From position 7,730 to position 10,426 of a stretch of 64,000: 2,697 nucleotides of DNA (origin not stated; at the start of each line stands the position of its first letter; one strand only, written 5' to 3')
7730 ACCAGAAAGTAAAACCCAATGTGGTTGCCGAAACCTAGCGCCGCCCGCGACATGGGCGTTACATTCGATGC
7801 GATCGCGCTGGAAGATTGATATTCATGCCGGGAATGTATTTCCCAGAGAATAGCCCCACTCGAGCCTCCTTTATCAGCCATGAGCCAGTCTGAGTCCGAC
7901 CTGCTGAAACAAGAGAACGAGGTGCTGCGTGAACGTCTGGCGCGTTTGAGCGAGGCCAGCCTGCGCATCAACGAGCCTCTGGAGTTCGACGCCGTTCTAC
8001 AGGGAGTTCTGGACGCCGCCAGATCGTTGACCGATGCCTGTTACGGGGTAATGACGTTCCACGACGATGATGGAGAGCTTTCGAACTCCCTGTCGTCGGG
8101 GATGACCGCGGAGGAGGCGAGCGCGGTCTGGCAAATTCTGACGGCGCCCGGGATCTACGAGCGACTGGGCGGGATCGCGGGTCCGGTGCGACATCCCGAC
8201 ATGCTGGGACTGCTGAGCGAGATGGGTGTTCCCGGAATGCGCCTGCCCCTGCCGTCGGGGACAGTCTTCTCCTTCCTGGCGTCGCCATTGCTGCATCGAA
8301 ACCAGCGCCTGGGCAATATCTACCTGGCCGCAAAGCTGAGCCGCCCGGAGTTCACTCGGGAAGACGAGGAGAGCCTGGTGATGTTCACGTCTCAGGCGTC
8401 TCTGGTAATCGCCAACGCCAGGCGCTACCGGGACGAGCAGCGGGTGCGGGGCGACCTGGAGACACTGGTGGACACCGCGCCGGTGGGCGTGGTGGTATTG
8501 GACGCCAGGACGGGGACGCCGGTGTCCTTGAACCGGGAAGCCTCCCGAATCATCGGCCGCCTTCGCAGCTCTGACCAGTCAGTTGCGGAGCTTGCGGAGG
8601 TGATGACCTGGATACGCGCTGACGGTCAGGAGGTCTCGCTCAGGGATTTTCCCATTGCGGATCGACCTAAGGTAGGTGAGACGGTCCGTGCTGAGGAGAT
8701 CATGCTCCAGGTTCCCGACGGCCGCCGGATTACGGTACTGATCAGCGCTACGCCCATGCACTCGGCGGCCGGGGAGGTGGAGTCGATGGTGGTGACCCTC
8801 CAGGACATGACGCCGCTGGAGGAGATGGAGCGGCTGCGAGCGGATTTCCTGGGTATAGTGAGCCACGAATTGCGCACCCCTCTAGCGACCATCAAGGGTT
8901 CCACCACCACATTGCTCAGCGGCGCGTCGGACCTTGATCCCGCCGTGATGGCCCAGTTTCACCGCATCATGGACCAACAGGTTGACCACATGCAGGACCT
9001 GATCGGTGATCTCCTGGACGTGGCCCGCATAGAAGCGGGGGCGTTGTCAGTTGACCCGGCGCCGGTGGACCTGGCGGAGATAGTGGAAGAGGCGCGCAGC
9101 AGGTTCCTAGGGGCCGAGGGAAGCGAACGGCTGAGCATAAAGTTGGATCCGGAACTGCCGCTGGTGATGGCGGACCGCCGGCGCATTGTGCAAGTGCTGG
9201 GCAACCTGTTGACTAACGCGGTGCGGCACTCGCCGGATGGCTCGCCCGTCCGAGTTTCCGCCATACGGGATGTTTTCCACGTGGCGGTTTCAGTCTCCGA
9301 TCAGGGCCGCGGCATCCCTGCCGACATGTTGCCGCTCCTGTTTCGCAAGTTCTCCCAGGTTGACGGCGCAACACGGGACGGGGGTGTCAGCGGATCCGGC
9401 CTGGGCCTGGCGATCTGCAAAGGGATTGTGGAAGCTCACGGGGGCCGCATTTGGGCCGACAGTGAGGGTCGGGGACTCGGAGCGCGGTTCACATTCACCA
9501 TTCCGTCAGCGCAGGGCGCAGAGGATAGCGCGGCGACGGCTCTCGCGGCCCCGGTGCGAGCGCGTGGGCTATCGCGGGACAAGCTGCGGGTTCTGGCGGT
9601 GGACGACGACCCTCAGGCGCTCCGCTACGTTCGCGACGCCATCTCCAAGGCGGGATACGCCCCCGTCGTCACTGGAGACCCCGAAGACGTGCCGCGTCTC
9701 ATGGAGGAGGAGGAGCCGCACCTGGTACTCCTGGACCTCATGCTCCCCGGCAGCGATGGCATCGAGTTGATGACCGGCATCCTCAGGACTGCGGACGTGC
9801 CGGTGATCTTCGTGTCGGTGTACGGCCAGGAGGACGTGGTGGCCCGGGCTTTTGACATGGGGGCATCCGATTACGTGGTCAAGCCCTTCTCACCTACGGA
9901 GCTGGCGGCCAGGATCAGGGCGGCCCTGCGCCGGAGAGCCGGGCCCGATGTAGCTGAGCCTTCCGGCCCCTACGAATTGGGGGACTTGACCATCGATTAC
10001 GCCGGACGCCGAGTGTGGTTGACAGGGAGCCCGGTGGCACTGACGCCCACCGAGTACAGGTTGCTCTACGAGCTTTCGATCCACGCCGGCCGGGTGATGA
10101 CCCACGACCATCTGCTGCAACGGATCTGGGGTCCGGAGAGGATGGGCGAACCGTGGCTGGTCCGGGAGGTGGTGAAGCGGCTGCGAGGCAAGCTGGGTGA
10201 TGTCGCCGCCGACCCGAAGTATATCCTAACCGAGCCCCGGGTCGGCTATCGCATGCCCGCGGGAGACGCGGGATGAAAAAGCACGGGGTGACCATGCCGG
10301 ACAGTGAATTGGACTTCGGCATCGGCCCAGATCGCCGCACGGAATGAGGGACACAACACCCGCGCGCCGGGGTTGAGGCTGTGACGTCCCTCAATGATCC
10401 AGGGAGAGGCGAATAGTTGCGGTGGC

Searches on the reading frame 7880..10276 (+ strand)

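Call 69: search_protein_families(library=pfam, proteins=[window:7880-10276:+], max_evalue=0.001)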
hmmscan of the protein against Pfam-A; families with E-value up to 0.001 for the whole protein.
window:7880-10276:+ (798 aa): 9 families
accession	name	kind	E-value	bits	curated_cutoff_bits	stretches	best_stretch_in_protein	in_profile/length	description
PF02518.31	HATPase_c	-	2.5e-29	102.4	26.4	1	432-544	2-110/111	Histidine kinase-, DNA gyrase B-, and HSP90-like ATPase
PF00072.30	Response_reg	-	3.1e-24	85.7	30.2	1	571-680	1-111/111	Response regulator receiver domain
PF00486.34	Trans_reg_C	-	1.7e-18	66.9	26.2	1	716-792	1-77/77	Transcriptional regulatory protein, C terminal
PF00512.31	HisKA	-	1.1e-15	57.8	26.9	1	320-387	2-66/66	His Kinase A (phospho-acceptor) domain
PF00989.32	PAS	-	1.8e-07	31.6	22.6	1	192-310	2-113/113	PAS fold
PF13185.12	GAF_2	-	6.1e-07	30.2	28.6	1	35-177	3-135/136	GAF domain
PF01590.32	GAF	-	7.5e-07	30.2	22.4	1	36-177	2-133/133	GAF domain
PF13426.13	PAS_9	-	6.4e-05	23.6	27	1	202-311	2-102/103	PAS domain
PF13581.12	HATPase_c_2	-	0.00016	22.1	27.4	1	432-519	28-111/127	Histidine kinase-like ATPase domain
